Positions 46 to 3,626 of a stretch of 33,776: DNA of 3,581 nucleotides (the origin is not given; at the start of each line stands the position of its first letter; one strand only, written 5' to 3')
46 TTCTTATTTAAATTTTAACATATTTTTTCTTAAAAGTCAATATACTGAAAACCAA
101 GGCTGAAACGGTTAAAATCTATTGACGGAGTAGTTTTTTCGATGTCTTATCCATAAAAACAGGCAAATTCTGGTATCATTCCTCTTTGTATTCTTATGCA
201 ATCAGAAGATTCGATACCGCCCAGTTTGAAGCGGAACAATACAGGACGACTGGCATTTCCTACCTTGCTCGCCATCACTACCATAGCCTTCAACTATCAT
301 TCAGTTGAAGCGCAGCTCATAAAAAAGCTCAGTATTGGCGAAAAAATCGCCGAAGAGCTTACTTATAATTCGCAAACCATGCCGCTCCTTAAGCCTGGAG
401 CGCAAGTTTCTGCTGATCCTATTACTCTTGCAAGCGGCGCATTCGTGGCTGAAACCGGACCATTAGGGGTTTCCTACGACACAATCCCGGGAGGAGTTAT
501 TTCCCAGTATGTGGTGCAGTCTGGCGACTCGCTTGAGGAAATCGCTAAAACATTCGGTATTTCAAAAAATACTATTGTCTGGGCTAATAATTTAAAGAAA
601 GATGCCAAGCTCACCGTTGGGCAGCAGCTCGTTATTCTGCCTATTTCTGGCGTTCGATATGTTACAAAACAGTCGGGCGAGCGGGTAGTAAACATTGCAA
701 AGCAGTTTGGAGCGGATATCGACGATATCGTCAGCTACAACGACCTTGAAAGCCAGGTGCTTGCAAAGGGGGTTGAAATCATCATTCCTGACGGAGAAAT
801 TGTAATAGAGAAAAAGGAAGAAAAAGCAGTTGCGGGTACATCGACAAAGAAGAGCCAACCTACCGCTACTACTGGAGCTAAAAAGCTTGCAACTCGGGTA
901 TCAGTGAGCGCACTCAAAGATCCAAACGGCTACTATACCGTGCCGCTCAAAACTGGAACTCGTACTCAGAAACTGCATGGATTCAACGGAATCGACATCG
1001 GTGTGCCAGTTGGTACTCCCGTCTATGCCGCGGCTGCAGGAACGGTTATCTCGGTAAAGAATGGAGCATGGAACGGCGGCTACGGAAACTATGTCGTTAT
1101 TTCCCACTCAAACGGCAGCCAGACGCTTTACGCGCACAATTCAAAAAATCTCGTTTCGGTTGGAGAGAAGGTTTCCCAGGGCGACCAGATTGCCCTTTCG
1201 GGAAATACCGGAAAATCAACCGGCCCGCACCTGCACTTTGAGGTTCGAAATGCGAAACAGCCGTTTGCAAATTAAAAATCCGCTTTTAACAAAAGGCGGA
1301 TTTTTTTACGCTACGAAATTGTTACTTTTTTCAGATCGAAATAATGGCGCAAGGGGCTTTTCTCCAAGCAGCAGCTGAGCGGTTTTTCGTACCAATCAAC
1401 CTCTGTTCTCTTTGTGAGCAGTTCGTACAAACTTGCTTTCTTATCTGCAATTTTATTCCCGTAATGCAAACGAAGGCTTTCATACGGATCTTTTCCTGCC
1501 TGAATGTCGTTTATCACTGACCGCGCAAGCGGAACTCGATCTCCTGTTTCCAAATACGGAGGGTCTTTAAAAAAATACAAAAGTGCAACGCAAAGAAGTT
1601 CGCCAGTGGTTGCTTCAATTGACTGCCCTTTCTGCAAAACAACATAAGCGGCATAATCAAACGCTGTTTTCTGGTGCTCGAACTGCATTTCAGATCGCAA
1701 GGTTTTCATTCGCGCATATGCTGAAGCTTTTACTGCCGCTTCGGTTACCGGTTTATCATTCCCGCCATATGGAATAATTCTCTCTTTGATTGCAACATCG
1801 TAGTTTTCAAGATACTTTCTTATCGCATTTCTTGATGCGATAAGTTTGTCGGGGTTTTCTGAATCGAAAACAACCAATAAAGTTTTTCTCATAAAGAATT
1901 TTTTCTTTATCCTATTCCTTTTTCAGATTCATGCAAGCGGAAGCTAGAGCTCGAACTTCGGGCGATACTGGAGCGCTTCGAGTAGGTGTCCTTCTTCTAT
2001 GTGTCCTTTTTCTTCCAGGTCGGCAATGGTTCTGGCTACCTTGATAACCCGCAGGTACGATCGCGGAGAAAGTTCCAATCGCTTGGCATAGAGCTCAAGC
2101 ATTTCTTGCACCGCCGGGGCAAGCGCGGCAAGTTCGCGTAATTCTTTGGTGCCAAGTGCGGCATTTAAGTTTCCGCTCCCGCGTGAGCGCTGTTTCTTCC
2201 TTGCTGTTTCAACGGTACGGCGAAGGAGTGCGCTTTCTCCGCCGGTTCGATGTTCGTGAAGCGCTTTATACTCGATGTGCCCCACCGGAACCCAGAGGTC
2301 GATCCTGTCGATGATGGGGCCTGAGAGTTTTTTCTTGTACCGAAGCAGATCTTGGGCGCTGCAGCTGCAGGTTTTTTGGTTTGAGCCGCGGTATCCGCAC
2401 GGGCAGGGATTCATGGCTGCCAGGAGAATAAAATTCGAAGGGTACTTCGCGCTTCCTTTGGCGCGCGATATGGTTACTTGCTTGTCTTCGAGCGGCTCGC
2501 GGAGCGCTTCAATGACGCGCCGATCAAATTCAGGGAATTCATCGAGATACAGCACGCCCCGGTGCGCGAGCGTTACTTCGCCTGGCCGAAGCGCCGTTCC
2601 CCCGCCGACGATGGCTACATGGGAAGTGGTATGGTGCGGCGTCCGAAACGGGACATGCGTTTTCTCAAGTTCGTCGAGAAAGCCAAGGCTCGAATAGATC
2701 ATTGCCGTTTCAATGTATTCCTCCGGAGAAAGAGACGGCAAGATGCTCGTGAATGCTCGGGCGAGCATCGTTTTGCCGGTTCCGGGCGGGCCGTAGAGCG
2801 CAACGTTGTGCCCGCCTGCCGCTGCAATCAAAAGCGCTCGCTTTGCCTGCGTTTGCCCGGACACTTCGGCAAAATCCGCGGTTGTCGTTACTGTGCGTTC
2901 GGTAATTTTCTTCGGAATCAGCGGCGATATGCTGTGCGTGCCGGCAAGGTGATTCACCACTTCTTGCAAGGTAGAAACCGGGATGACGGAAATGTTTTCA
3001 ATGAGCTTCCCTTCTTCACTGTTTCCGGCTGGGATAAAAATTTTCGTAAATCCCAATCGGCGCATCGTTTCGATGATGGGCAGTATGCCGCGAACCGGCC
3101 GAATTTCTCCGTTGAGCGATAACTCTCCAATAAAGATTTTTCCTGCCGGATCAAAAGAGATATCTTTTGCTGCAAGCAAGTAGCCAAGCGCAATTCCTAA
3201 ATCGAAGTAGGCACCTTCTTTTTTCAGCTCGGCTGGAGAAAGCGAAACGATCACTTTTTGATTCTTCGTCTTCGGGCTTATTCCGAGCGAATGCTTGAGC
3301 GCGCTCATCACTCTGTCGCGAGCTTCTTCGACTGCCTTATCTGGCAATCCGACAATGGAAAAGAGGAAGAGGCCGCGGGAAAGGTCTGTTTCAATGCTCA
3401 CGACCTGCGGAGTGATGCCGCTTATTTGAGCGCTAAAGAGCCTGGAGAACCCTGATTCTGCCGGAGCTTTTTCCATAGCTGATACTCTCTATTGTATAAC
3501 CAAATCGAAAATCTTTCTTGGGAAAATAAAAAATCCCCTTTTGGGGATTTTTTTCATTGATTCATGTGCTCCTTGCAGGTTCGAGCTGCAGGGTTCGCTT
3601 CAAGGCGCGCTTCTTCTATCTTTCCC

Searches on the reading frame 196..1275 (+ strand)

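Call 31: search_protein_families(library=pfam, proteins=[window:196-1275:+], max_evalue=0.001)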
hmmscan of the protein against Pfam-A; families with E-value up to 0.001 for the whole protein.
window:196-1275:+ (359 aa): 5 families
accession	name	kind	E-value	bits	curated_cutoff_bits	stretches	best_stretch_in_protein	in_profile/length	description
PF01551.29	Peptidase_M23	-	1.3e-33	115.5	28.7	1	264-357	4-94/96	Peptidase family M23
PF01476.26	LysM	-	4.6e-16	58.9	20.9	1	105-147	1-42/43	LysM domain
PF23473.1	LysM3_LYK4_5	-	2e-11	44.2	29.3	1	105-136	5-36/48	LYK4/5 LysM3 domain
PF23446.1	LysM1_NFP_LYK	-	4.3e-09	37.6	36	0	111-150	16-55/60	NFP/LYK LysM1 domain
PF23462.1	LysM3_NFP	-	3.7e-06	27.8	28.1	0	105-137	5-36/48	NFP LysM3 domain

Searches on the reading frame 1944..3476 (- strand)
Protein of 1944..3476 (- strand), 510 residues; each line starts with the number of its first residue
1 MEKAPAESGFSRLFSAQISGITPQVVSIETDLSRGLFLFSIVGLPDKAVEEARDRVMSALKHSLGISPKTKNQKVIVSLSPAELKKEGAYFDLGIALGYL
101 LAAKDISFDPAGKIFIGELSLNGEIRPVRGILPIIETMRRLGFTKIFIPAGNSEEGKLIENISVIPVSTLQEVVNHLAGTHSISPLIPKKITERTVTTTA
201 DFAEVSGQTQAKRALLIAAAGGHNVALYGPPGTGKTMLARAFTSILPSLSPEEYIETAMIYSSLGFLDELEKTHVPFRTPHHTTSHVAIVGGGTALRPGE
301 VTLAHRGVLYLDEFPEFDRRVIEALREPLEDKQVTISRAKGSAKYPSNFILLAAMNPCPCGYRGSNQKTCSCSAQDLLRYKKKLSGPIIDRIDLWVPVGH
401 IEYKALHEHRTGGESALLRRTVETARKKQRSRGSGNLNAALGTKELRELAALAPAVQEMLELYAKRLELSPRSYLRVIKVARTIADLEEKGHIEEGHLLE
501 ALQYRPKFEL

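Call 31: search_protein_families(library=pfam, proteins=[window:1944-3476:-], max_evalue=0.001)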
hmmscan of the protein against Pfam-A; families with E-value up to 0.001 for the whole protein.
window:1944-3476:- (510 aa): 10 families
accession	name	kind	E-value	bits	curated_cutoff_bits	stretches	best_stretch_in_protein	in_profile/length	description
PF01078.27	Mg_chelatase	-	1.3e-85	286.4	20.3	1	201-404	1-205/207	Magnesium chelatase, subunit ChlI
PF13541.12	ChlI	-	1.2e-34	119.3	27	1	28-152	1-121/121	Subunit ChlI of Mg-chelatase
PF13335.12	Mg_chelatase_C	-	2.1e-25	89.6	26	1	414-505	3-94/94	Magnesium chelatase, subunit ChlI C-terminal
PF07728.20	AAA_5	-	5.8e-11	43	22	1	224-363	1-127/139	AAA domain (dynein-related subfamily)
PF00493.29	MCM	-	2.2e-10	40.5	23.3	1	293-366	109-182/224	MCM P-loop domain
PF00158.32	Sigma54_activat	-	6.4e-05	23.1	20.2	0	293-355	81-141/168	Sigma-54 interaction domain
PF00004.35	AAA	-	8.3e-05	23.5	21.2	1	226-244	2-20/131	ATPase family associated with various cellular activities (AAA)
PF05496.18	RuvB_N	-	0.00013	22.2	27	0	204-242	8-53/159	Holliday junction DNA helicase RuvB P-loop domain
PF13191.12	AAA_16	-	0.00021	22.3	32.6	1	218-247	19-50/167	AAA ATPase domain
PF13401.12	AAA_22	-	0.00029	21.6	27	0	225-251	8-33/130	AAA domain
